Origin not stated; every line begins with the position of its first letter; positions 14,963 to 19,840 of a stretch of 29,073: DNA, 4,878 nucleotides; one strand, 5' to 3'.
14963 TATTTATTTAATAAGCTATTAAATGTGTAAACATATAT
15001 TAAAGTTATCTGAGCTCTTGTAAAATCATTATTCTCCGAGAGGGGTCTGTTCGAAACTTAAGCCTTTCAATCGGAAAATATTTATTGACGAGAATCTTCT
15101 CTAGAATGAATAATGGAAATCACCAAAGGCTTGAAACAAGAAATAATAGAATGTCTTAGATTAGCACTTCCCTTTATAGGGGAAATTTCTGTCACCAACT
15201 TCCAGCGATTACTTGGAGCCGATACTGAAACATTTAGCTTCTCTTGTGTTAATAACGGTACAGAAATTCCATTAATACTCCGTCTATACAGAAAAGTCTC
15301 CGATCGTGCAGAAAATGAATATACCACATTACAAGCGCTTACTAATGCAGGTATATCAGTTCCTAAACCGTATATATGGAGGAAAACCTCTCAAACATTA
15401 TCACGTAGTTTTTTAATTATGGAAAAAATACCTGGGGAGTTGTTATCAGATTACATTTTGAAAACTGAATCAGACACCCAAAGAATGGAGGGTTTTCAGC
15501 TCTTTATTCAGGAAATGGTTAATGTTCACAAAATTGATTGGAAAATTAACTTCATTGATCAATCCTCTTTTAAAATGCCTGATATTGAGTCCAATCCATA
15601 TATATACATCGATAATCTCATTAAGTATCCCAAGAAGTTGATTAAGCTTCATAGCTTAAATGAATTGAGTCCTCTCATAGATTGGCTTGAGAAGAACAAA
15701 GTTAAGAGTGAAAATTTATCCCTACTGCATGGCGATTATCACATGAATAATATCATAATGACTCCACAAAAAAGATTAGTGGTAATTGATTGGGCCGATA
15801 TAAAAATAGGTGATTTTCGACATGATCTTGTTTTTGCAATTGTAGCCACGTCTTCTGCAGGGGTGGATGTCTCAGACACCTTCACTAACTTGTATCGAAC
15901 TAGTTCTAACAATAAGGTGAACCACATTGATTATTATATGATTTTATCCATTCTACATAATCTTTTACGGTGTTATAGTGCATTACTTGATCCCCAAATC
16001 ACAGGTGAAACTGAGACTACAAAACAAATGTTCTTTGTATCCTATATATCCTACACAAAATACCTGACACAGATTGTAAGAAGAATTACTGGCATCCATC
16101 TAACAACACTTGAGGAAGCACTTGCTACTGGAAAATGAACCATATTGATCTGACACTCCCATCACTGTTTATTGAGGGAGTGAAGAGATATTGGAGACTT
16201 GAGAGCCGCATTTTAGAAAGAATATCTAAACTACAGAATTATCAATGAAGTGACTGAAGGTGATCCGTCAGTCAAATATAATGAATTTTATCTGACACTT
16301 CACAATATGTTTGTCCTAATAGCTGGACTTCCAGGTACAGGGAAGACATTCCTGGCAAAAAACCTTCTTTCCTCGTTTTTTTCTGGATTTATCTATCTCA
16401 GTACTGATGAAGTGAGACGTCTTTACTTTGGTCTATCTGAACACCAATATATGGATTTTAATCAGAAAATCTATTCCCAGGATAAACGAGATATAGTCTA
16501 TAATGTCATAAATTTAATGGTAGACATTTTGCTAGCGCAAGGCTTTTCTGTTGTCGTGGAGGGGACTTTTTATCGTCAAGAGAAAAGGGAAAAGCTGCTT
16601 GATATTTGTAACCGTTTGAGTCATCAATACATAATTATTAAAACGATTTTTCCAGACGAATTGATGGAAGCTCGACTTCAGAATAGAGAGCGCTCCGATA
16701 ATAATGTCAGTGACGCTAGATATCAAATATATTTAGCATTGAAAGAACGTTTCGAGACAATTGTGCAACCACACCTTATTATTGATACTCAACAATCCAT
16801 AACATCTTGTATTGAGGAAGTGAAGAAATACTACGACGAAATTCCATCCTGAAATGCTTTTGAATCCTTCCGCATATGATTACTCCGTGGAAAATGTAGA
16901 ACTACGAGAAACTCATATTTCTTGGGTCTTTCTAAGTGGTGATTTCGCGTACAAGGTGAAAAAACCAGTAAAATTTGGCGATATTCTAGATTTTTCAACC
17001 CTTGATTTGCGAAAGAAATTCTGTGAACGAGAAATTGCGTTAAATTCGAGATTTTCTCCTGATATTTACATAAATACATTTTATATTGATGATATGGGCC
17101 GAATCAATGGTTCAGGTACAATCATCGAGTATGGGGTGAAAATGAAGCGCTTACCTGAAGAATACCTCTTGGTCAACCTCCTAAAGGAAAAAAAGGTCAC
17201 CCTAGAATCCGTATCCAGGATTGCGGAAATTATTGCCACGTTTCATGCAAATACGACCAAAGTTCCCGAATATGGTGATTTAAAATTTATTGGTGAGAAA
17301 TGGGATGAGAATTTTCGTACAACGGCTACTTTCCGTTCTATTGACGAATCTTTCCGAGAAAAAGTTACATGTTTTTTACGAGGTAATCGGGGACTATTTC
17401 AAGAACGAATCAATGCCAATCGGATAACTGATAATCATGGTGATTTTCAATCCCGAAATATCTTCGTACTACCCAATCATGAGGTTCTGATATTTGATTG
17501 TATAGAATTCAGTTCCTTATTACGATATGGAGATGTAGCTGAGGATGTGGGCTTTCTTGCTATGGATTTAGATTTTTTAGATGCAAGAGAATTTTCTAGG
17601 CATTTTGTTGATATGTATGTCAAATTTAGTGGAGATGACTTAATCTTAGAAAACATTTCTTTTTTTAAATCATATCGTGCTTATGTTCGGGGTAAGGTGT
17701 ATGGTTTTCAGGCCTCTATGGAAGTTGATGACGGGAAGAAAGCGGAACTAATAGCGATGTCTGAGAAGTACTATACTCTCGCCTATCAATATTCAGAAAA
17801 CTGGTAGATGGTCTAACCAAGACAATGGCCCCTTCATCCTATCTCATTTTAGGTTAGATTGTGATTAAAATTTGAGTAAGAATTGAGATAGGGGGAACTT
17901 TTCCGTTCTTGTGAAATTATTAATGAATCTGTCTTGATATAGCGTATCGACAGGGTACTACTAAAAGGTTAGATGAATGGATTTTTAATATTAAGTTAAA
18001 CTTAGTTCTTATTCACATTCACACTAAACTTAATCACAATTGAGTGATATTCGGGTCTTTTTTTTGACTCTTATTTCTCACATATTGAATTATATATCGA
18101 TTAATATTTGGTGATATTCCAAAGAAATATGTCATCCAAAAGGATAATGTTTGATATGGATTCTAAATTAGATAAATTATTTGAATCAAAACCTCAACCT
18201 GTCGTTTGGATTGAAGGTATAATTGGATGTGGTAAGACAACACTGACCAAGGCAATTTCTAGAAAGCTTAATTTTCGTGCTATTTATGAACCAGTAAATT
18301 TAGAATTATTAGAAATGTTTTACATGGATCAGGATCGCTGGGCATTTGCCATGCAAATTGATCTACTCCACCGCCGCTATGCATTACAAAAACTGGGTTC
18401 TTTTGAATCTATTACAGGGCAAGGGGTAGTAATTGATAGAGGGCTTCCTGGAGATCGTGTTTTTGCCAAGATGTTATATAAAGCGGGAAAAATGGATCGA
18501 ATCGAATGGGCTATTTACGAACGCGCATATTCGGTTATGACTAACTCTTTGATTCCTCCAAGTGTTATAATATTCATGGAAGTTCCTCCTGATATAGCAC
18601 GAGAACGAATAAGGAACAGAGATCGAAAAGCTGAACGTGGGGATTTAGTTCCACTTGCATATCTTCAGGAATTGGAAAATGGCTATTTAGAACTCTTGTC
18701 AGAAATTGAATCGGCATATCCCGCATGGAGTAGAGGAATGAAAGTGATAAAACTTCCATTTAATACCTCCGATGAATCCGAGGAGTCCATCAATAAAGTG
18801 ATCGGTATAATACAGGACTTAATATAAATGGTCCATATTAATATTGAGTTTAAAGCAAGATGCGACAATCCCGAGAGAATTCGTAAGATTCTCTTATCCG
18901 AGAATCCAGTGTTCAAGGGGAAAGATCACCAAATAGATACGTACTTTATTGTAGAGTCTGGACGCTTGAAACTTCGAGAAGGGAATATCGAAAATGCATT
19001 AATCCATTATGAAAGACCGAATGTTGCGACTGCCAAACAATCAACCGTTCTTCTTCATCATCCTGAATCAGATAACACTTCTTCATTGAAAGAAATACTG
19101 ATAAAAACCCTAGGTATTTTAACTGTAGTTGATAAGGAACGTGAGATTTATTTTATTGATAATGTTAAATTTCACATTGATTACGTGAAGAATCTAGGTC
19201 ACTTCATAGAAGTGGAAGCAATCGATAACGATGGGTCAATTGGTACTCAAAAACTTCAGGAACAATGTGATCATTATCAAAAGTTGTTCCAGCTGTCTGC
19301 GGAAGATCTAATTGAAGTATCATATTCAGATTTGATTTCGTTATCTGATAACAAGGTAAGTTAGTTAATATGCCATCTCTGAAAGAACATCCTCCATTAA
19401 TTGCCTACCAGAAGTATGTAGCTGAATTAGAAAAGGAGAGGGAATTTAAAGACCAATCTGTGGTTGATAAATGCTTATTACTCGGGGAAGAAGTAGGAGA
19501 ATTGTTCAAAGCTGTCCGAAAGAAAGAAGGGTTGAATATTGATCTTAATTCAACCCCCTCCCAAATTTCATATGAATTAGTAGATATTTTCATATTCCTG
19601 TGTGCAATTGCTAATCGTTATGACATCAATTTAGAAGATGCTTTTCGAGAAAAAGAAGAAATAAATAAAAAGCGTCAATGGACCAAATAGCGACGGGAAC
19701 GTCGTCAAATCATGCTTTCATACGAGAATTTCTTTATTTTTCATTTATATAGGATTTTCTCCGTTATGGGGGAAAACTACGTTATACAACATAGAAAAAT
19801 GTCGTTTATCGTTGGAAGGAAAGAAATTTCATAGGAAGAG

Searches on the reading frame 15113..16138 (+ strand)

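Call 11: search_protein_families(library=pfam, proteins=[window:15113-16138:+], max_evalue=0.01)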
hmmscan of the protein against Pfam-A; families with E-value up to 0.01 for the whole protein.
window:15113-16138:+ (341 aa): 5 families
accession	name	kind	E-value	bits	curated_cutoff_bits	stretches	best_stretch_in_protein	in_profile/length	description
PF01636.29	APH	-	1.2e-24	87.9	23.2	1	49-249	21-217/239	Phosphotransferase enzyme family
PF01163.29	RIO1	-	2e-08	34.5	22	1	63-136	52-118/187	RIO domain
PF03881.20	Fructosamin_kin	-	0.00025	20.8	22.4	0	197-239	183-224/288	Fructosamine kinase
PF02958.26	EcKL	-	0.00027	20.8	22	1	196-251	209-269/294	Ecdysteroid kinase-like family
PF06293.20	Kdo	-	0.0027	17.6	21.3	0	65-108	57-101/207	Lipopolysaccharide kinase (Kdo/WaaP) family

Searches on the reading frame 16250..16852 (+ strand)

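Call 11: search_protein_families(library=pfam, proteins=[window:16250-16852:+], max_evalue=0.01)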
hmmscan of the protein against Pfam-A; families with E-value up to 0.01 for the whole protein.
window:16250-16852:+ (200 aa): 14 families
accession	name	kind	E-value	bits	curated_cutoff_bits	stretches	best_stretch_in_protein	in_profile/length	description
PF13671.12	AAA_33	-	3.4e-20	73.2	27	1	22-169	2-141/143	AAA domain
PF06414.18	Zeta_toxin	-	3.7e-10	40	22.3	1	20-158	17-153/199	Zeta toxin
PF08433.16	KTI12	-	5.5e-08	33.1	22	1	21-170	3-139/271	Chromatin associated protein KTI12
PF13238.12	AAA_18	-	1.2e-06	29.5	29.4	1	22-152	1-117/128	AAA domain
PF13207.12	AAA_17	-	2.6e-06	28.2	27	1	26-154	2-133/136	AAA domain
PF00004.35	AAA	-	4.4e-06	27.6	21.2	1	22-78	1-57/131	ATPase family associated with various cellular activities (AAA)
PF13173.12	AAA_14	-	9.3e-06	26.1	27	1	19-75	2-59/129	AAA domain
PF20720.3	nSTAND3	-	1e-05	25.7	27.2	1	18-55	16-54/155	Novel STAND NTPase 3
PF13401.12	AAA_22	-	8.5e-05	23.3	27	1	19-54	5-33/130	AAA domain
PF01591.24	6PF2K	-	0.00031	20.6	27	1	19-150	13-150/223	6-phosphofructo-2-kinase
PF24883.2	NPHP3_N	-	0.0036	17.9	24.8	0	19-43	22-46/164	Nephrocystin 3, N-terminal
PF07931.18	CPT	-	0.0047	17.2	22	1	21-161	3-141/172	Chloramphenicol phosphotransferase-like protein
PF13191.12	AAA_16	-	0.0048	17.9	32.6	0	21-46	26-51/167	AAA ATPase domain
PF13479.12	AAA_24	-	0.0074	16.6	27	0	20-77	3-58/195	AAA domain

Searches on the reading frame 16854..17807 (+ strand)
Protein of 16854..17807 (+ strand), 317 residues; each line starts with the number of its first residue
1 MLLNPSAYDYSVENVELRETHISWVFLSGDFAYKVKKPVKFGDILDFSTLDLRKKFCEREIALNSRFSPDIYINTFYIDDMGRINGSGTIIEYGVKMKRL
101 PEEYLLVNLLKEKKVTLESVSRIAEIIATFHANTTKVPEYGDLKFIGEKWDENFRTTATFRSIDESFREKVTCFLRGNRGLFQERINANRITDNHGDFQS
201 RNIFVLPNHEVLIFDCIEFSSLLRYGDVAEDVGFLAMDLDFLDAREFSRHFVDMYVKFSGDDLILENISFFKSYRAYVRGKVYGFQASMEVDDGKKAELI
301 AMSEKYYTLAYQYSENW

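Call 11: search_protein_families(library=pfam, proteins=[window:16854-17807:+], max_evalue=0.01)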
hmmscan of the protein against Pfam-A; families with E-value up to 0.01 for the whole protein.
window:16854-17807:+ (317 aa): 1 family
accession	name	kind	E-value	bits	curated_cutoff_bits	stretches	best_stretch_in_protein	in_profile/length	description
PF01636.29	APH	-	0.00044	20.5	23.2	1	118-253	91-227/239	Phosphotransferase enzyme family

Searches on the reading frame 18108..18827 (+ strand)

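Call 11: search_protein_families(library=pfam, proteins=[window:18108-18827:+], max_evalue=0.01)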
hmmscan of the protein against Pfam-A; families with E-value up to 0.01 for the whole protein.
window:18108-18827:+ (239 aa): 11 families
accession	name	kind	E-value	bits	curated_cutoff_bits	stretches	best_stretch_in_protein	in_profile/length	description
PF01712.25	dNK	-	5.5e-41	141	27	1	35-236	3-199/203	Deoxynucleoside kinase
PF02223.23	Thymidylate_kin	-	2e-07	31.3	27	1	144-198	115-164/185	Thymidylate kinase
PF13238.12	AAA_18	-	5.7e-07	30.5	29.4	1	34-174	2-114/128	AAA domain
PF24883.2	NPHP3_N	-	5.6e-05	23.8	24.8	1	27-57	19-49/164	Nephrocystin 3, N-terminal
PF13207.12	AAA_17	-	9.8e-05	23.1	27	0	37-59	2-24/136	AAA domain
PF13671.12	AAA_33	-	0.00012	22.9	27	1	32-189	1-136/143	AAA domain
PF13521.12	AAA_28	-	0.00065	20.4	27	1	35-142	4-111/164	AAA domain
PF02367.23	TsaE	-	0.00085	19.7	26.6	1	27-57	18-48/128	Threonylcarbamoyl adenosine biosynthesis protein TsaE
PF00931.28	NB-ARC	-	0.00088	19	23.5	1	19-54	7-42/248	NB-ARC domain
PF01637.24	ATPase_2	-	0.0016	18.7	33.2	1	20-60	10-53/225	ATPase domain predominantly from Archaea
PF01583.26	APS_kinase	-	0.0096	16.4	21.1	0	32-57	4-29/152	Adenylylsulphate kinase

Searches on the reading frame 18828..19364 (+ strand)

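Call 11: search_protein_families(library=pfam, proteins=[window:18828-19364:+], max_evalue=0.01)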
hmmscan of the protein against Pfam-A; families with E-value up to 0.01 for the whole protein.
window:18828-19364:+ (178 aa): 1 family
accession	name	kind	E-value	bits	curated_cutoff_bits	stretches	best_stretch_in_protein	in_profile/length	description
PF01928.26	CYTH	-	6.4e-14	52.6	23.2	1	4-158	2-172/179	CYTH domain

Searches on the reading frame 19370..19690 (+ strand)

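Call 11: search_protein_families(library=pfam, proteins=[window:19370-19690:+], max_evalue=0.01)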
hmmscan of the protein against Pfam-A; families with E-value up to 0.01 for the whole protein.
window:19370-19690:+ (106 aa): 3 families
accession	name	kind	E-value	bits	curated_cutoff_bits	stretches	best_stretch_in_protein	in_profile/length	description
PF03819.22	MazG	-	1.2e-05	26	22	1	37-94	9-61/74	MazG nucleotide pyrophosphohydrolase domain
PF01503.22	PRA-PH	-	4e-05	24.4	21.3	1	34-94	30-81/86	Phosphoribosyl-ATP pyrophosphohydrolase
PF08761.16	dUTPase_2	-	0.0088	16.8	22.9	0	33-99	31-154/162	dUTPase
